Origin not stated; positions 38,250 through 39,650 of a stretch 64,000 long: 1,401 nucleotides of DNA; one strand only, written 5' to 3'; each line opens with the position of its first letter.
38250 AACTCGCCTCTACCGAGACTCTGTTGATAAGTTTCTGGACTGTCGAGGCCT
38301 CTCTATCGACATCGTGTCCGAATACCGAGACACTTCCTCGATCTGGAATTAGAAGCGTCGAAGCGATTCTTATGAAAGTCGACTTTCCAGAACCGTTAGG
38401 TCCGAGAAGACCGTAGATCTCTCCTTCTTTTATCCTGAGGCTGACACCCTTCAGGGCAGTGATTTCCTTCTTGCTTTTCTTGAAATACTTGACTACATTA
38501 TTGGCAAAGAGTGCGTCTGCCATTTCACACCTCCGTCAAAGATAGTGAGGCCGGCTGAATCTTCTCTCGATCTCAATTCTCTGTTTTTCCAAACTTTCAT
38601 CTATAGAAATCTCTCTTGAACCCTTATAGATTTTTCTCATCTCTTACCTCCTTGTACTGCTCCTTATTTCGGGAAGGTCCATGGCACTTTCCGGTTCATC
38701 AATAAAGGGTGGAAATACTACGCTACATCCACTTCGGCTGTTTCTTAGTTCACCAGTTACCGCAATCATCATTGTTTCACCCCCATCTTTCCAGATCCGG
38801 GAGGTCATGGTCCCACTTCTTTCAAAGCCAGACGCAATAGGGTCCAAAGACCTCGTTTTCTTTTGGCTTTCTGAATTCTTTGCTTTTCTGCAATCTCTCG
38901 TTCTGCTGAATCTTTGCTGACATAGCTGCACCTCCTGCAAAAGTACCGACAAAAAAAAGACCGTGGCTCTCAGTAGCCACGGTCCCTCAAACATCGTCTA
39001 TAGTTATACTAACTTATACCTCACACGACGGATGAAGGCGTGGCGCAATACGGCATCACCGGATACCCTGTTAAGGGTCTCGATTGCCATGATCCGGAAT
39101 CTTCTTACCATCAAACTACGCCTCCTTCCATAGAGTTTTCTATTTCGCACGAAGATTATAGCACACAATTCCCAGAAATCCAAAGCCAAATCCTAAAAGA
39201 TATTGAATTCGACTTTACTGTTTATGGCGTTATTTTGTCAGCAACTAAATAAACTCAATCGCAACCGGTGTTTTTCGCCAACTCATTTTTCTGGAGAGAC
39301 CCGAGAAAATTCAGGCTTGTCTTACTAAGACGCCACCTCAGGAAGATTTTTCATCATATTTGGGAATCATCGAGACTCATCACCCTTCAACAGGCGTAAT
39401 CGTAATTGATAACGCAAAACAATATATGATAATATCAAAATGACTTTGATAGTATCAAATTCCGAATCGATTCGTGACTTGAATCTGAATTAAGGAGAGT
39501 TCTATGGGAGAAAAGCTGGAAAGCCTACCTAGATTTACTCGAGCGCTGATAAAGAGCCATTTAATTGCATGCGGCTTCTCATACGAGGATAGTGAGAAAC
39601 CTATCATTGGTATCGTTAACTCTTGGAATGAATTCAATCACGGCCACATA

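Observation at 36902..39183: Promoter, leader ORF and terminator followed by three packed mini-ORFs in front of an ABC-2 exporter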

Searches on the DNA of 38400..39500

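Call 3: search_rna_families(source=window, start=38400, end=39500, threshold=evalue, max_evalue=10, show_alignments=3)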
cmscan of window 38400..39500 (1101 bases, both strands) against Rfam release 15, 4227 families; matches with E-value up to 10: 10.
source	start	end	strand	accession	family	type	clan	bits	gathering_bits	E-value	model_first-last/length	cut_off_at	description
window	38568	38666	-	RF02191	TCL6_1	Gene; lncRNA;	-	25.9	60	0.0044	1-113/113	no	T-cell leukemia/lymphoma 6 conserved region 1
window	39352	39410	-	RF01123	sR35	Gene; snRNA; snoRNA; CD-box;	-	19.9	60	0.026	1-57/57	no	Small nucleolar RNA sR35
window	38944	39013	-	RF02366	Yfr19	Gene; sRNA;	-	18.9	70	7.4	1-82/82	no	Cyanobacterial functional RNA 19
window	38836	38931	-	RF01932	bxd_4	Gene; lncRNA;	-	17.3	40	2.3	1-106/106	no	Bithoraxoid conserved region 4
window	38952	39064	-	RF02233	sX14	Gene; sRNA;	-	17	80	2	1-92/92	no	Xanthomonas sRNA sX14/Xoo3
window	39337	39386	-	RF01304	sR5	Gene; snRNA; snoRNA; CD-box;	-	15.8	40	0.67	1-53/53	no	Small nucleolar RNA sR5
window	39336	39387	-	RF01310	sR7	Gene; snRNA; snoRNA; CD-box;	-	12.8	37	4.8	1-57/57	no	Small nucleolar RNA sR7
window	38547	38613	-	RF00448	IRES_EBNA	Cis-reg; IRES;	-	12.5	100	1.6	59-127/217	no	Epstein-Barr virus nuclear antigen (EBNA) IRES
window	39336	39387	-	RF01139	sR2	Gene; snRNA; snoRNA; CD-box;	-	12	42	8.7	1-57/57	no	Small nucleolar RNA sR2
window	38748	38798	-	RF01129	sR44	Gene; snRNA; snoRNA; CD-box;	-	11.9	45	5.3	1-55/55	no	Small nucleolar RNA sR44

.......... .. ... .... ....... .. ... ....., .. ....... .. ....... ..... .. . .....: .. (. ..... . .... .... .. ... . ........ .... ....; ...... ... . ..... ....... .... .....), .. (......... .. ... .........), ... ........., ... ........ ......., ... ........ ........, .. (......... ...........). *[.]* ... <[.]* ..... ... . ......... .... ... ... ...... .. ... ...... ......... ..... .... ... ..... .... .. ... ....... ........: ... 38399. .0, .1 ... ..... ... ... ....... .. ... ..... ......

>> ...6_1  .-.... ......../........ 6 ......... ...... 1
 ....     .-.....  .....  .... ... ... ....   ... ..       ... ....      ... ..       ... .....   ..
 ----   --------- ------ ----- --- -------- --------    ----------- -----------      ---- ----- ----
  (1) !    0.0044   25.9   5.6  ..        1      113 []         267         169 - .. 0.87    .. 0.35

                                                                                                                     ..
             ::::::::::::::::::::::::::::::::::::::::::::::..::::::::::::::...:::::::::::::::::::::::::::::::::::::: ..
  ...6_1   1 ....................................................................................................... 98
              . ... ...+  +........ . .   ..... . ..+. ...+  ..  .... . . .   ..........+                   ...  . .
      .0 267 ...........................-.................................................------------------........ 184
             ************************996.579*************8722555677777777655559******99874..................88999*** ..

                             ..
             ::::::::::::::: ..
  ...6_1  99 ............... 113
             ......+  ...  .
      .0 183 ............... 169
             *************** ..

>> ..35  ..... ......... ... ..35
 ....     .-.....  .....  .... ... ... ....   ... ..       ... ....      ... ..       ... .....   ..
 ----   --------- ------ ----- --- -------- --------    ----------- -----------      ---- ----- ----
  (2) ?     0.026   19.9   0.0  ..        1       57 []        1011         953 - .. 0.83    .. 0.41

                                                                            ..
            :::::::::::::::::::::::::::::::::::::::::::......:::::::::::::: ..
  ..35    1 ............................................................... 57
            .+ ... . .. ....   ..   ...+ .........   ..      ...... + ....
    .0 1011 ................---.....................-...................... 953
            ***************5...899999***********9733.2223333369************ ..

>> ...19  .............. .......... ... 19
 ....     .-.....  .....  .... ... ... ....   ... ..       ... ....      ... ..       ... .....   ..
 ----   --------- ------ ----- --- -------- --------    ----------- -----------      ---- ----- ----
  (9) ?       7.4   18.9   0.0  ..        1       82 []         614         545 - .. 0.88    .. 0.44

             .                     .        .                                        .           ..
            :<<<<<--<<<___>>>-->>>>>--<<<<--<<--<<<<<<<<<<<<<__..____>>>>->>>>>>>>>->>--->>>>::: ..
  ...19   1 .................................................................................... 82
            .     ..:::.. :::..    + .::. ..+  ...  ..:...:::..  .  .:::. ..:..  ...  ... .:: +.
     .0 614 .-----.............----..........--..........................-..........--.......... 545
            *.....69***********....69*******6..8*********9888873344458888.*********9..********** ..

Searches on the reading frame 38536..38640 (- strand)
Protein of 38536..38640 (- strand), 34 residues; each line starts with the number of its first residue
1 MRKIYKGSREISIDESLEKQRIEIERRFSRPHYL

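Call 6: search_protein_families(library=pfam, proteins=[window:38536-38640:-], max_evalue=1)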
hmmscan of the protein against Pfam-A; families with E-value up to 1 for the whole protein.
window:38536-38640:- (34 aa): 0 families

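Call 20: search_protein_families(library=ncbifam, proteins=[window:38536-38640:-], max_evalue=0.1)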
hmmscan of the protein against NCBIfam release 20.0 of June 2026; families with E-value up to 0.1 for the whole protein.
window:38536-38640:- (34 aa): 0 families

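Call 55: search_protein_representatives(protein=window:38539-38640:-)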
Query: 34 residues. Proteins with E-value up to 0.001 (for the whole library): 1; up to 1e-10: 0; up to 1e-30: 0. The best 1 are listed.
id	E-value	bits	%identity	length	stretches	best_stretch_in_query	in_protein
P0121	7.4e-04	34.5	53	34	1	3-34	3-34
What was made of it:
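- There is no Pfam, NCBIfam or wider homologue (calls 6, 20, 55).
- Tried and rejected: phmmer of C against 1.84 billion representatives gave one hit only (call 55).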
